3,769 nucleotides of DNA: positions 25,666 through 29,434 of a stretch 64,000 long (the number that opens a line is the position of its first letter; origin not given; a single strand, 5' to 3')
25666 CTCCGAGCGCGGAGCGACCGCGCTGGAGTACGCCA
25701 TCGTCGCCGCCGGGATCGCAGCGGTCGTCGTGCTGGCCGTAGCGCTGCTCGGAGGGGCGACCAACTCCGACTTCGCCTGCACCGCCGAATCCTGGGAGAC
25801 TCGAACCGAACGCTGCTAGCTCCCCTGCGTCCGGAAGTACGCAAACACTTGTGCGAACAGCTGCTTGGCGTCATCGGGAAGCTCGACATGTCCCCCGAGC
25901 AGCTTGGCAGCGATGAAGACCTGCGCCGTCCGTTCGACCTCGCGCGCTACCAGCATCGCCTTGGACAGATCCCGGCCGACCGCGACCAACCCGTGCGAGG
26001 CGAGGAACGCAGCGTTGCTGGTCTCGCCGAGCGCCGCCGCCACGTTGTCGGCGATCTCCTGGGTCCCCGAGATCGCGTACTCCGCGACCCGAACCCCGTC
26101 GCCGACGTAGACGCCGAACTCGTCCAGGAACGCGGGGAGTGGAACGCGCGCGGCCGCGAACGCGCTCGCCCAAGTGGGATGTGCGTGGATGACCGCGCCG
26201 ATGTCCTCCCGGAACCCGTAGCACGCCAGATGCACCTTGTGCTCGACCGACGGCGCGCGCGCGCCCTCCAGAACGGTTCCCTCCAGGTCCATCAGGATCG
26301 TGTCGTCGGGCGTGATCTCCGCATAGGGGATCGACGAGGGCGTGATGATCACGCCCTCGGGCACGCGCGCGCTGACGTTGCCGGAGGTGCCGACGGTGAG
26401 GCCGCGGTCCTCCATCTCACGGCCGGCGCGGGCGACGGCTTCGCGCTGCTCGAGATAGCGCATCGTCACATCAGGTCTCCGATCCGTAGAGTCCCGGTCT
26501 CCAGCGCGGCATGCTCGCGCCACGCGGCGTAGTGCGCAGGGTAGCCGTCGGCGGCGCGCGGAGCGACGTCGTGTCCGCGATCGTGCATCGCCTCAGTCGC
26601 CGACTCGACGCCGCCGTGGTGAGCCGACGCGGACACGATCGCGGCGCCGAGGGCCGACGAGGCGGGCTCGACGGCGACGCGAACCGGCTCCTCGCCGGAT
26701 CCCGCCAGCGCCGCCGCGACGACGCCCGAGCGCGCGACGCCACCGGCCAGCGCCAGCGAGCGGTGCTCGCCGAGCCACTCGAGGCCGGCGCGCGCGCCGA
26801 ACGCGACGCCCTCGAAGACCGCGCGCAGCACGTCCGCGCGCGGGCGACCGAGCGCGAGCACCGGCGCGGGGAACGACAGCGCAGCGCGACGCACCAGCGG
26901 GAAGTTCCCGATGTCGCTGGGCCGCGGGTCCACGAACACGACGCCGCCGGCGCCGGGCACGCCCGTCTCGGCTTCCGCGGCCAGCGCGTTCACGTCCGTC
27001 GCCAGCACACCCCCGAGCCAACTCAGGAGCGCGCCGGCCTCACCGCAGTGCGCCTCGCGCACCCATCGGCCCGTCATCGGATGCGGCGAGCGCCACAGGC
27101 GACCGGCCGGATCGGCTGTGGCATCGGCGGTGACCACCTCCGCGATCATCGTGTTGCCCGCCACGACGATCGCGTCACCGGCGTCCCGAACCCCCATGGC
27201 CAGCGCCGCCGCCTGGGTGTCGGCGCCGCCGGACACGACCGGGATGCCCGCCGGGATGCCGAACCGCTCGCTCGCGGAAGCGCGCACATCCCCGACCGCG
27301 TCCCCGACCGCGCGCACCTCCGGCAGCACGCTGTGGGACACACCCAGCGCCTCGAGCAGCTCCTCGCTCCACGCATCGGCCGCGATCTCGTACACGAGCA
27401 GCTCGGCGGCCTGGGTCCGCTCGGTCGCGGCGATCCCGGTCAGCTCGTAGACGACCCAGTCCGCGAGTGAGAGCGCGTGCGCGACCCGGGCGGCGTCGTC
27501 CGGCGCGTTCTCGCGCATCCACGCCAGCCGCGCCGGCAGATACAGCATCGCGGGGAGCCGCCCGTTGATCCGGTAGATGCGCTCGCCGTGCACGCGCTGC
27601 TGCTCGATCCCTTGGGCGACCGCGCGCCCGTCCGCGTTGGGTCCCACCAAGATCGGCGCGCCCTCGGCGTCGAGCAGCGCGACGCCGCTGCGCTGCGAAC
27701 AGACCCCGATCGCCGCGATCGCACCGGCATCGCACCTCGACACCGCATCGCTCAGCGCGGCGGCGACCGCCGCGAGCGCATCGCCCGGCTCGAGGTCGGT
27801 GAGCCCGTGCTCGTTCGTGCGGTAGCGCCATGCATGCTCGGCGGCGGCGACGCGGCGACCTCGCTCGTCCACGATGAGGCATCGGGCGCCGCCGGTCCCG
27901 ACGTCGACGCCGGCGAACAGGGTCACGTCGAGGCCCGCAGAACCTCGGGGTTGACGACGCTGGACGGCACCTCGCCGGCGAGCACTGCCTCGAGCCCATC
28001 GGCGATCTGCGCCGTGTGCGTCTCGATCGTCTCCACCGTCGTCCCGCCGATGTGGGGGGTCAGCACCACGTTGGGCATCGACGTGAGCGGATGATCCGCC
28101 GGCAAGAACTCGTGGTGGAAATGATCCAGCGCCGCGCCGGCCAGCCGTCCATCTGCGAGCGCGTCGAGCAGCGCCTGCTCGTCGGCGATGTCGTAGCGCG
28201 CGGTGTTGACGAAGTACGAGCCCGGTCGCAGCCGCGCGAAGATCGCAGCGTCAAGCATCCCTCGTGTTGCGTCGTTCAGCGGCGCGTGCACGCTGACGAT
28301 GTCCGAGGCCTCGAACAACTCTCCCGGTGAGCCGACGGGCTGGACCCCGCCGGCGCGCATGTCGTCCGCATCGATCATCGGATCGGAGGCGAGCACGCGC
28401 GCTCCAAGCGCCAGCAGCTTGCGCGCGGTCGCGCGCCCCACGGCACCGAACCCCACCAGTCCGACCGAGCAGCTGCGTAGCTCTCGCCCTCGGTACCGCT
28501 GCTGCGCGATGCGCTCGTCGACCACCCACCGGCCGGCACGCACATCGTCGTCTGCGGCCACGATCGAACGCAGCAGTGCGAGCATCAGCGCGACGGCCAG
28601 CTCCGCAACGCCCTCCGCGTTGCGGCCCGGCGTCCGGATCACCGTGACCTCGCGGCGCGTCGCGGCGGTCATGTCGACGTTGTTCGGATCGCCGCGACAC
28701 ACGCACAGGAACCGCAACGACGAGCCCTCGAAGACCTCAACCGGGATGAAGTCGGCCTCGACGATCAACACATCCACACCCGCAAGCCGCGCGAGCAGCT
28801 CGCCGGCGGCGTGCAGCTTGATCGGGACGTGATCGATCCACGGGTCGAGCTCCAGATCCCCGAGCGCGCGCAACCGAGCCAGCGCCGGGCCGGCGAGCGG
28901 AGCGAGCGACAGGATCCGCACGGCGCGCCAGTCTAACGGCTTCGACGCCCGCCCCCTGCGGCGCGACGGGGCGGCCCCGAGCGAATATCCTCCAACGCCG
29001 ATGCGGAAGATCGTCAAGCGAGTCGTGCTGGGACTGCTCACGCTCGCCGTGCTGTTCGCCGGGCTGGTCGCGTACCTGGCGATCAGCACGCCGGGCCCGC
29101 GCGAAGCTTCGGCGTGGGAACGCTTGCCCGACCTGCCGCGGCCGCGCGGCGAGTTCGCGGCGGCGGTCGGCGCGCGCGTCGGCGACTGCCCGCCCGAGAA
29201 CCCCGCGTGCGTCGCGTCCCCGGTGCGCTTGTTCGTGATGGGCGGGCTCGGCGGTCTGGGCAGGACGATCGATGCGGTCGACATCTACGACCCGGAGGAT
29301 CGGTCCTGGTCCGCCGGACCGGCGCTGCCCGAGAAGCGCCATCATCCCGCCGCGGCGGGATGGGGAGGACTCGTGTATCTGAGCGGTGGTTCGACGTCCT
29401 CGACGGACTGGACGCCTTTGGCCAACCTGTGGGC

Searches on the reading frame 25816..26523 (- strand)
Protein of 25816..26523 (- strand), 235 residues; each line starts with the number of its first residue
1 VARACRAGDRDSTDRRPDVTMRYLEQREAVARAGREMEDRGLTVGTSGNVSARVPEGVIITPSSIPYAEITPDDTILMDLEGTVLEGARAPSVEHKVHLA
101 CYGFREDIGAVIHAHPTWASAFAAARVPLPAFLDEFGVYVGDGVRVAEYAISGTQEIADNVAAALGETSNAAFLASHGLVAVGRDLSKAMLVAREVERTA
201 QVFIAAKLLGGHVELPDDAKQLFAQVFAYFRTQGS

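Call 8: search_protein_families(library=pfam, proteins=[window:25816-26523:-], max_evalue=0.001)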
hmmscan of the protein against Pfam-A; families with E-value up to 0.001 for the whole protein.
window:25816-26523:- (235 aa): 1 family
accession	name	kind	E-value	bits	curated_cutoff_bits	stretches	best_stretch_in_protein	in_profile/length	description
PF00596.27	Aldolase_II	-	1.1e-49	169.2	22.2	1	29-203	2-182/183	Class II Aldolase and Adducin N-terminal domain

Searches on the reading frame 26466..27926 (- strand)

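Call 8: search_protein_families(library=pfam, proteins=[window:26466-27926:-], max_evalue=0.001)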
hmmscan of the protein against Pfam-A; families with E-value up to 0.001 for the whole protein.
window:26466-27926:- (486 aa): 2 families
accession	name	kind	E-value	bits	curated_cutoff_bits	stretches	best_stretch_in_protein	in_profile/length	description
PF00370.27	FGGY_N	-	6.4e-39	134.4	28.8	1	5-242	3-244/245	FGGY family of carbohydrate kinases, N-terminal domain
PF02782.22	FGGY_C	-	5.6e-11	43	27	1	282-435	27-197/198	FGGY family of carbohydrate kinases, C-terminal domain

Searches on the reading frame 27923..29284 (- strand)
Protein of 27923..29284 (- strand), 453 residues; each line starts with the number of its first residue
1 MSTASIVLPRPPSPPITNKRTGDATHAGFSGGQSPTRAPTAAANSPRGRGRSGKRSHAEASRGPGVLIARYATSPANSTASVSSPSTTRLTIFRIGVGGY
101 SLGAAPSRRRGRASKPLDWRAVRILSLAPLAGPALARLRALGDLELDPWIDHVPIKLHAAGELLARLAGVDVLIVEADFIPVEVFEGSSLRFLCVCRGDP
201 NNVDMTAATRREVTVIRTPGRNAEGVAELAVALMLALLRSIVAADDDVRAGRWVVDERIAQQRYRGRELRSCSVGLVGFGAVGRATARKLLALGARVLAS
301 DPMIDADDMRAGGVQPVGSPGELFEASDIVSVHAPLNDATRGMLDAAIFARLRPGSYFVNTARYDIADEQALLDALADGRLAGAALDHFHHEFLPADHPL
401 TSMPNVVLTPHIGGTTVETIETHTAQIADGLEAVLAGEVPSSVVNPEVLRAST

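Call 8: search_protein_families(library=pfam, proteins=[window:27923-29284:-], max_evalue=0.001)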
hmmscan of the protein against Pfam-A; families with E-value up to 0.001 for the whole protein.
window:27923-29284:- (453 aa): 3 families
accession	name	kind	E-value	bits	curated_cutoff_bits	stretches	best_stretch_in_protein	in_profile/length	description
PF02826.25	2-Hacid_dh_C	-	4.4e-55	186.2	25.1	1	231-413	1-178/178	D-isomer specific 2-hydroxyacid dehydrogenase, NAD binding domain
PF00389.36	2-Hacid_dh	-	1.7e-12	47.6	24.6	1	162-445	32-134/134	D-isomer specific 2-hydroxyacid dehydrogenase, catalytic domain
PF03446.21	NAD_binding_2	-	1.6e-06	28.7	21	1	274-378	2-109/161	NAD binding domain of 6-phosphogluconate dehydrogenase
